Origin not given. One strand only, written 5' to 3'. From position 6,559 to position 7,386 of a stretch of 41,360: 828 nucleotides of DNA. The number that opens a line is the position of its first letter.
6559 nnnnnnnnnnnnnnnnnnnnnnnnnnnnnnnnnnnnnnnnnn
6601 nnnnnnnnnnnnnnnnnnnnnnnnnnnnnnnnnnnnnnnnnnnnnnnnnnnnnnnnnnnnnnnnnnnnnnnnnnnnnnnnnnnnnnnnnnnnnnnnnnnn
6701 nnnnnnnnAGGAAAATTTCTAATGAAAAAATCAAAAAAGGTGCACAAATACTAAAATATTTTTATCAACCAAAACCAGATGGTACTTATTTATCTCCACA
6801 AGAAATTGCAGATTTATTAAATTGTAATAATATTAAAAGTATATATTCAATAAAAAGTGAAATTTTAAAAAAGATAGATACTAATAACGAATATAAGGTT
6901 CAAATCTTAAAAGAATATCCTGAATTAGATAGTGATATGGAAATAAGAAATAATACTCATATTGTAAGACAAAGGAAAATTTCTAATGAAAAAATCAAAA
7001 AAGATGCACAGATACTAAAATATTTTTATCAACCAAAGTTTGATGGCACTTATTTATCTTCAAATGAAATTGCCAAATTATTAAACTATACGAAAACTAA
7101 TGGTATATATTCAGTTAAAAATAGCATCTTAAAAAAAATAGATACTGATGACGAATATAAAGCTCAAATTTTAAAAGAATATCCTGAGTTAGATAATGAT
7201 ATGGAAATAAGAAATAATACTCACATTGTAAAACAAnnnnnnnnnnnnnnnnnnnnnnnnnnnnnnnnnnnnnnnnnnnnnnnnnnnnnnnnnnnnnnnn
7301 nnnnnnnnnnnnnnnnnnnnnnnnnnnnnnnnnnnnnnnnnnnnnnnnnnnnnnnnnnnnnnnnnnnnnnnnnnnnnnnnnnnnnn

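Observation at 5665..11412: Giant protein built from ~21 tandem sigma-70-region-4-like HTH modules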

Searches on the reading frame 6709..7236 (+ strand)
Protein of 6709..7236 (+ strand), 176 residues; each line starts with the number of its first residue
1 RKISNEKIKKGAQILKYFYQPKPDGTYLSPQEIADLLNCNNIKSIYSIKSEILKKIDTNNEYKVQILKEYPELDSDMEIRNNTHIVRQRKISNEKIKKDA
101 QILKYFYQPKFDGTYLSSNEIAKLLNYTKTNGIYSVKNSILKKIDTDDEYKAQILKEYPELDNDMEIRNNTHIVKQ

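Call 35: predict_structure(alignment_id=A4)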
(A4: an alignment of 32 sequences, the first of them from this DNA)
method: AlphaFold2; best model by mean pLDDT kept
length: 176 residues; sequences in the alignment: 32
mean_pLDDT: 84.2   pTM: 0.48
mean pLDDT of the five models: 84.2, 83.0, 82.6, 82.2, 81.1
residues with pLDDT >= 90: 75; 70-90: 77; 50-70: 16; < 50: 8
segments of 3 or more residues with pLDDT < 50: 85-89, 174-176
pLDDT, mean of each block of 10 residues (from residue 1): 79 94 86 86 86 94 95 90 55 81 91 85 75 85 91 92 87 52
secondary structure, 60 per line:
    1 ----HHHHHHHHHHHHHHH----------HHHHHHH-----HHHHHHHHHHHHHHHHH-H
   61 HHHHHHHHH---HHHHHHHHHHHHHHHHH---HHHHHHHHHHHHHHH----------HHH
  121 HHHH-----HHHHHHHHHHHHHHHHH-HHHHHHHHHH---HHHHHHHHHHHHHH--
elements in order: H5-19 H30-36 H42-58 H60-69 H73-89 H93-107 H118-124 H130-146 H148-157 H161-174

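Call 38: fold_search(model_id=the predicted structure, library=pdb)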
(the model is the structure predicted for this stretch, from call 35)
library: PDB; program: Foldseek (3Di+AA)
matches with E <= 10: 141; with E <= 0.001: 0
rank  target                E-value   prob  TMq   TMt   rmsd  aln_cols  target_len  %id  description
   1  3c98_B                6.3e-01  0.12  0.20  0.17  19.2       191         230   16  Revised structure of the munc18a-syntaxin1 complex (released 2008-03-25)
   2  3pvp_A                6.7e-01  0.85  0.26  0.46  10.2        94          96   12  Structure of Mycobacterium tuberculosis DnaA-DBD in complex with box2 DNA (released 2011-05-25)
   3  3pvp_B                7.8e-01  0.82  0.26  0.46  10.2        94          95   12  Structure of Mycobacterium tuberculosis DnaA-DBD in complex with box2 DNA (released 2011-05-25)
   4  1on1_A                1.0e+00  0.20  0.21  0.27  18.2       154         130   12  Bacillus Subtilis Manganese Transport Regulator (Mntr) Bound To Manganese, AB Conformation. (released 2003-07-15)
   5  7xsj_B                1.1e+00  0.09  0.20  0.17  19.2       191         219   16  The structure of the Mint1/Munc18-1/syntaxin-1 complex (released 2022-11-16)
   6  9a58_A                1.1e+00  0.23  0.26  0.13  18.0       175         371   14  Integrative model of SIGA-RPOC by crosslinking MS and deep learning (released 2024-09-18)
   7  7p3r_B                1.2e+00  0.08  0.17  0.10  34.5       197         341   11  Helical structure of the toxin MakA from Vibrio cholera (released 2022-02-23)
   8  4hx7_B                1.4e+00  0.18  0.22  0.28  19.2       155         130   12  Structure of MNTR E11K mutant complexed with Cd2+ (released 2012-11-21)
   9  2wv1_A                1.7e+00  0.10  0.19  0.18  18.5       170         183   11  CRYSTAL STRUCTURE OF THE HLYIIR MUTANT PROTEIN WITH RESIDUES 169-186 SUBSTITUTED BY A LINKER CONTAINING TWO THROMBIN S (released 2009-10-20)
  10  3anp_B                1.7e+00  0.09  0.20  0.19  19.9       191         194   12  Crystal structure of Thermus thermophilus FadR, a TetR familly transcriptional repressor, in complex with lauroyl-CoA. (released 2011-03-09)
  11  2ev5_B                2.0e+00  0.13  0.21  0.26  18.1       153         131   11  Bacillus subtilis manganese transport regulator (MNTR) bound to calcium (released 2006-03-07)
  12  4cyi_G                2.1e+00  0.04  0.16  0.09  17.6       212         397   13  Chaetomium thermophilum Pan3 (released 2014-06-11)
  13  4hx7_A                2.3e+00  0.14  0.21  0.28  19.1       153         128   12  Structure of MNTR E11K mutant complexed with Cd2+ (released 2012-11-21)
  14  4nee_B                2.3e+00  0.06  0.17  0.09  18.0       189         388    9  crystal structure of AP-2 alpha/simga2 complex bound to HIV-1 Nef (released 2014-01-29)
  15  5m4y_E                2.3e+00  0.04  0.16  0.15  17.9       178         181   15  Crystal structure of the Sec3/Sso2 complex at 2.20 angstrom resolution (released 2017-02-08)
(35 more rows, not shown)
